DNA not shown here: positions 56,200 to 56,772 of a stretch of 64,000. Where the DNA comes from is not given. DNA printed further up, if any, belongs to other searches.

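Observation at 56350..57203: Two-gene coupled module whose first ORF has no usable start codon for 113 codons (likely frameshift in a G-run) - possible inactivated or phase-variable toxin/defense pair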

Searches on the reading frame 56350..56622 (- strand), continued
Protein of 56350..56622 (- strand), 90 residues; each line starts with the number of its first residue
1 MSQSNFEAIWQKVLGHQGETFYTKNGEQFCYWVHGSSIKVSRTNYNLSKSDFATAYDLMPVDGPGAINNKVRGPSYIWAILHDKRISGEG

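Call 61: search_protein_families(library=pfam, proteins=[L032:552-3239:+, L038:278-1297:+, L046:76-1800:+, L033:76-534:+, L036:1130-2983:+, L041:5-2974:+, L047:2105-2986:+, L029:3186-3998:+, L039:1367-2836:+, L040:2457-2882:+], max_evalue=0.01)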
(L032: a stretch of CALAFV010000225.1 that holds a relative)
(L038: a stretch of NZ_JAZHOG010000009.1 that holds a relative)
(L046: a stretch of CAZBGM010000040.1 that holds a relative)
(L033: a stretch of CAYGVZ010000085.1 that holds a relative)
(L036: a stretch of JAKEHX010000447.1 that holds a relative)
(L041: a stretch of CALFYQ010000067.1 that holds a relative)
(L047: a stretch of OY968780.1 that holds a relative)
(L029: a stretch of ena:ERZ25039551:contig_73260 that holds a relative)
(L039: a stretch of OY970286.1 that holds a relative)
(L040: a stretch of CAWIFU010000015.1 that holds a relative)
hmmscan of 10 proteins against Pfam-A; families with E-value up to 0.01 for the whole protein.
L032:552-3239:+ (896 aa): 2 families
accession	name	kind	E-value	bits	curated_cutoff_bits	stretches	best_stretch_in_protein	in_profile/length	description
PF00069.31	Pkinase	-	1.8e-17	64.1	31.7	1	211-396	25-199/263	Protein kinase domain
PF07714.23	PK_Tyr_Ser-Thr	-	0.0015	18.3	23.1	1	209-389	27-199/258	Protein tyrosine and serine/threonine kinase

L038:278-1297:+ (340 aa): 1 family
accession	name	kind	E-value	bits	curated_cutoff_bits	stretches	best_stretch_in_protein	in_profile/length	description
PF21818.3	DUF6884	-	9e-06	26.3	30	1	76-170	16-113/135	Family of unknown function (DUF6884)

L046:76-1800:+ (575 aa): 1 family
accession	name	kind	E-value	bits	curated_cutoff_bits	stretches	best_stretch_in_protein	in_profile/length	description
PF21818.3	DUF6884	-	1.8e-18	67.4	30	1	446-567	11-134/135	Family of unknown function (DUF6884)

L033:76-534:+ (153 aa): 2 families
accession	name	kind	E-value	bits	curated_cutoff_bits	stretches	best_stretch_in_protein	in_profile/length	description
PF21818.3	DUF6884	-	8.9e-43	146.1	30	1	11-143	3-134/135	Family of unknown function (DUF6884)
PF03883.20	H2O2_YaaD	-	0.00037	20.5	29.6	1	31-93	90-154/236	Peroxide stress protein YaaA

L036:1130-2983:+ (618 aa): 2 families
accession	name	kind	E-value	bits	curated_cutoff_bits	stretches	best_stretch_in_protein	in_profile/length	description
PF06283.17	ThuA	-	9.6e-13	49.3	33.4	1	419-599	46-209/209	Trehalose utilisation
PF00857.26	Isochorismatase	-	1.5e-09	38.6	27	1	265-315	103-150/175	Isochorismatase domain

L041:5-2974:+ (990 aa): 4 families
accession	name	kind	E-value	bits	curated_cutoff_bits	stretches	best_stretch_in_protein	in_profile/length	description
PF00067.27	p450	-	3.9e-69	234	22.8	1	13-382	84-461/462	Cytochrome P450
PF00667.26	FAD_binding_1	-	6.2e-31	108.1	32.3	1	607-809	12-222/222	FAD binding domain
PF00258.30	Flavodoxin_1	-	3.7e-27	95.7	25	1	424-556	1-143/143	Flavodoxin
PF00175.26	NAD_binding_1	-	2e-12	48.1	22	1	842-951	1-108/109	Oxidoreductase NAD-binding domain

L047:2105-2986:+ (294 aa): 0 families

L029:3186-3998:+ (271 aa): 0 families

L039:1367-2836:+ (490 aa): 0 families

L040:2457-2882:+ (142 aa): 0 families

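Call 65: search_protein_families(library=phrogs, proteins=[window:56353-56622:-], max_evalue=0.1)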
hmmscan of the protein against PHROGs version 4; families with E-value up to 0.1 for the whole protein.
window:56353-56622:- (90 aa): 0 families

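Call 68: search_dna_similar(query=window:56353-56622:-, collection=plasmids, mode=protein, max_evalue=0.001, max_rows=10)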
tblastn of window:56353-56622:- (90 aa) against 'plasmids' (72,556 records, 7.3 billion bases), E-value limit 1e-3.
No match.
